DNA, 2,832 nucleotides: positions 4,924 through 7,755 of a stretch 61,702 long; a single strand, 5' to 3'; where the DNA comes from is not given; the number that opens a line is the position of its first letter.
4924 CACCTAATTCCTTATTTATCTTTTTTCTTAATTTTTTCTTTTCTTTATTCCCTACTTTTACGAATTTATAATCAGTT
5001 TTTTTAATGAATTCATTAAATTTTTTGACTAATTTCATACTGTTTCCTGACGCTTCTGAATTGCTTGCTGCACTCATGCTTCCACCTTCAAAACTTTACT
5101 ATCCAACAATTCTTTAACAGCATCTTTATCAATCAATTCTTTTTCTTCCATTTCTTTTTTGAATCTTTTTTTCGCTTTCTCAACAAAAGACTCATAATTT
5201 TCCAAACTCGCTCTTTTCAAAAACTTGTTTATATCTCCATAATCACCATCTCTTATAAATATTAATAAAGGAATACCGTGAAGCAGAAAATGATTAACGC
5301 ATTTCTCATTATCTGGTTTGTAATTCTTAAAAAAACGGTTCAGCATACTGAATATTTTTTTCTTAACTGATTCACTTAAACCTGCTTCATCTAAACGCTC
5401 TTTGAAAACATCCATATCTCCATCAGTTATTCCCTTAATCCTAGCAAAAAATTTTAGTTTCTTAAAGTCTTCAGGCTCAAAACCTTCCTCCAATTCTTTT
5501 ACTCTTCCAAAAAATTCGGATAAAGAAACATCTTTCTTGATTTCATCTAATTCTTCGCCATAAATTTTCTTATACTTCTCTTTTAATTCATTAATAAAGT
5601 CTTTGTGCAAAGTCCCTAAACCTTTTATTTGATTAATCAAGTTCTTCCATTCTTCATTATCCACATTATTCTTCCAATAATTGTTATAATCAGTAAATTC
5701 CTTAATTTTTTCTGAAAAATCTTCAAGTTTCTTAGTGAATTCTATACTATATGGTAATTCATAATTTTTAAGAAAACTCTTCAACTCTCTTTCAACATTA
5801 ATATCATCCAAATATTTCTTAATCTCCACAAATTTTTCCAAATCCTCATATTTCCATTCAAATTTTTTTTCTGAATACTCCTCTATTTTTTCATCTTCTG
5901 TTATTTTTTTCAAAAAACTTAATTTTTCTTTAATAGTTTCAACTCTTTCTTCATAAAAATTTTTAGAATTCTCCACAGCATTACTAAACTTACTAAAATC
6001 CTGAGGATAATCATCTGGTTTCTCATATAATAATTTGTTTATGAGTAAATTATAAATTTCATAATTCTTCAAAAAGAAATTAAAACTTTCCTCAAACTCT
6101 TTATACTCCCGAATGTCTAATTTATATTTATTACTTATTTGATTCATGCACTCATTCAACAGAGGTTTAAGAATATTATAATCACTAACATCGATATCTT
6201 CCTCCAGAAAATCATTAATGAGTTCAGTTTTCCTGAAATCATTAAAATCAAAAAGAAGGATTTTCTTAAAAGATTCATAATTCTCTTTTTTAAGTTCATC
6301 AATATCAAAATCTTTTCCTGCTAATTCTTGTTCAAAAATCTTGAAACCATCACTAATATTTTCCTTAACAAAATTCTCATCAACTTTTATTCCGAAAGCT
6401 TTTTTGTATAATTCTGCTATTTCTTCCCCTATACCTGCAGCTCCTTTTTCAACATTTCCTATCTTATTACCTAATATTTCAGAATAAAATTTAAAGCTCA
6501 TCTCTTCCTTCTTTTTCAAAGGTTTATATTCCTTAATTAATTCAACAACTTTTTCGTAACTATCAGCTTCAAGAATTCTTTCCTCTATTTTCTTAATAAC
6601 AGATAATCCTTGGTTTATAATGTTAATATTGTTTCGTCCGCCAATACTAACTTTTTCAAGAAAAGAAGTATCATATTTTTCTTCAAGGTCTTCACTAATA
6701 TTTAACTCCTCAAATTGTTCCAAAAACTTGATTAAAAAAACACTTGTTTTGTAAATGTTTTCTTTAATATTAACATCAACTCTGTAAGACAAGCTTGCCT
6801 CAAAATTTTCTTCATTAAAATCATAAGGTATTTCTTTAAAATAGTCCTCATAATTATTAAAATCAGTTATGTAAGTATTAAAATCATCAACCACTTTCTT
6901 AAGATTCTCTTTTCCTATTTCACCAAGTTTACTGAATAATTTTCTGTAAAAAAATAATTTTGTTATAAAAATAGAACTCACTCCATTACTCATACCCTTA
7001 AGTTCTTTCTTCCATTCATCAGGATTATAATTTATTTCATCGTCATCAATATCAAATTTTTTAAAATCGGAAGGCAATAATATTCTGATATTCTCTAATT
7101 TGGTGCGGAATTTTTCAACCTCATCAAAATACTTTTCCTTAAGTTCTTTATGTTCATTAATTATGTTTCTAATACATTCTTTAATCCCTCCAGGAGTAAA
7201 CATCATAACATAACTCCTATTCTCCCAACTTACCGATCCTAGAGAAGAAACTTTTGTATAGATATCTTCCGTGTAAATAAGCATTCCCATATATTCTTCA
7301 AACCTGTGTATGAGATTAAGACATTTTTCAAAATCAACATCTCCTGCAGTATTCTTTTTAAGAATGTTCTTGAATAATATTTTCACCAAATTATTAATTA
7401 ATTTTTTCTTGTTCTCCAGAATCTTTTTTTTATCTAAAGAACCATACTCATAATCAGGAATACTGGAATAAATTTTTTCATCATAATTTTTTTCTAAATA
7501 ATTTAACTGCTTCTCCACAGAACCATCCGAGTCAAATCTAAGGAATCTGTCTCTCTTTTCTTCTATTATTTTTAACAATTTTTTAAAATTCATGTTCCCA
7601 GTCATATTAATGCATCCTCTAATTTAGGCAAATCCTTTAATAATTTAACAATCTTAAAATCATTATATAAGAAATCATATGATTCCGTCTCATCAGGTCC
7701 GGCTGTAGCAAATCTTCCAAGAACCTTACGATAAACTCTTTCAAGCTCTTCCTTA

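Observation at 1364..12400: Seven-gene translationally coupled operon: three motif-less giant proteins bracketed by membrane proteins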

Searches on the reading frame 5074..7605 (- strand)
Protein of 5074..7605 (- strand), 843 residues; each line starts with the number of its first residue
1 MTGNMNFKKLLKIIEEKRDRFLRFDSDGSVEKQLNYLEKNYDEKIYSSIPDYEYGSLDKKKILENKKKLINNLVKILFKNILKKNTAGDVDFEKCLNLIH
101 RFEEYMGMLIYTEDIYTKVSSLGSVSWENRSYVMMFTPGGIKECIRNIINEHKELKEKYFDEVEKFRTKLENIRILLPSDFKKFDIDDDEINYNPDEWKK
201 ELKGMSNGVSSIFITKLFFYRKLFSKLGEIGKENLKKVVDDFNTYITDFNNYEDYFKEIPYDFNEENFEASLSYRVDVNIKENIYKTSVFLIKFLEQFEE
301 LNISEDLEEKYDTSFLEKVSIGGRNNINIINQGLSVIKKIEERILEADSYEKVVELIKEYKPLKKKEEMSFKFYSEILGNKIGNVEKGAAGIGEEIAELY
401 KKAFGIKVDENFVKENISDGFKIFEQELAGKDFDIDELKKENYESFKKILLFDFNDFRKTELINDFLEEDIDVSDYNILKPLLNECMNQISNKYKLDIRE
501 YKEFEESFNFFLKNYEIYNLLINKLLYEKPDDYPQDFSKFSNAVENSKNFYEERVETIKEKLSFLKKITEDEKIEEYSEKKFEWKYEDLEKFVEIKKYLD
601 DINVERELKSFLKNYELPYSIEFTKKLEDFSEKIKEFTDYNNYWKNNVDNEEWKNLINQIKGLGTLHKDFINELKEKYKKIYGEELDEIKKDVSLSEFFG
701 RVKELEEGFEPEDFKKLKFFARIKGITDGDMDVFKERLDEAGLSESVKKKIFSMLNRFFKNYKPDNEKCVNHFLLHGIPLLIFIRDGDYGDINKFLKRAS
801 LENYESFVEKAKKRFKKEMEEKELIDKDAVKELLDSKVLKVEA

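Call 4: search_protein_families(library=pfam, proteins=[window:5074-7605:-], max_evalue=1)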
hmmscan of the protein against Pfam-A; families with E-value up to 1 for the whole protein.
window:5074-7605:- (843 aa): 1 family
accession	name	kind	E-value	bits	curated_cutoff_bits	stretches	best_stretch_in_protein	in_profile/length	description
PF01210.29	NAD_Gly3P_dh_N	-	0.34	11.3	23.1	1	593-632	29-68/158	NAD-dependent glycerol-3-phosphate dehydrogenase N-terminus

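Call 12: search_protein_families(library=ncbifam, proteins=[window:5074-7605:-], max_evalue=0.1)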
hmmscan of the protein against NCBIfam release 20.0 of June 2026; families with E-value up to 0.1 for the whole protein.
window:5074-7605:- (843 aa): 1 family
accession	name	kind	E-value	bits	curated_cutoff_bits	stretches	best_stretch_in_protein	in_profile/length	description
TIGR00461.1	gcvP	equivalog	0.002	15.9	859.2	1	333-452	336-452/939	aminomethyl-transferring glycine dehydrogenase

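Call 13: search_protein_families(library=phrogs, proteins=[window:5074-7605:-], max_evalue=0.1)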
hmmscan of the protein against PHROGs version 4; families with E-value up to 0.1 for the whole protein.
window:5074-7605:- (843 aa): 0 families

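Call 15: search_solved_structures(query=window:5074-7605:-, max_evalue=1)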
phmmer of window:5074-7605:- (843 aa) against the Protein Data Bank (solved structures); distinct sequences matched with E-value up to 1: 0.

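Call 51: find_homologous_proteins(query=window:5074-7605:-, max_evalue=0.001)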
Query window:5074-7605:- (843 aa): 1 proteins with E <= 0.001 among 8000 candidates.
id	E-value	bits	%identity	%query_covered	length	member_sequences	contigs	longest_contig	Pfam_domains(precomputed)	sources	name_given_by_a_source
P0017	0.0e+0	1804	100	100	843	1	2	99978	-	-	-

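Call 89: search_protein_families(library=padloc, proteins=[window:5074-7605:-], max_evalue=0.01)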
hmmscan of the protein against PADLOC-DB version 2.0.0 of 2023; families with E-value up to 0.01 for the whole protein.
window:5074-7605:- (843 aa): 0 families
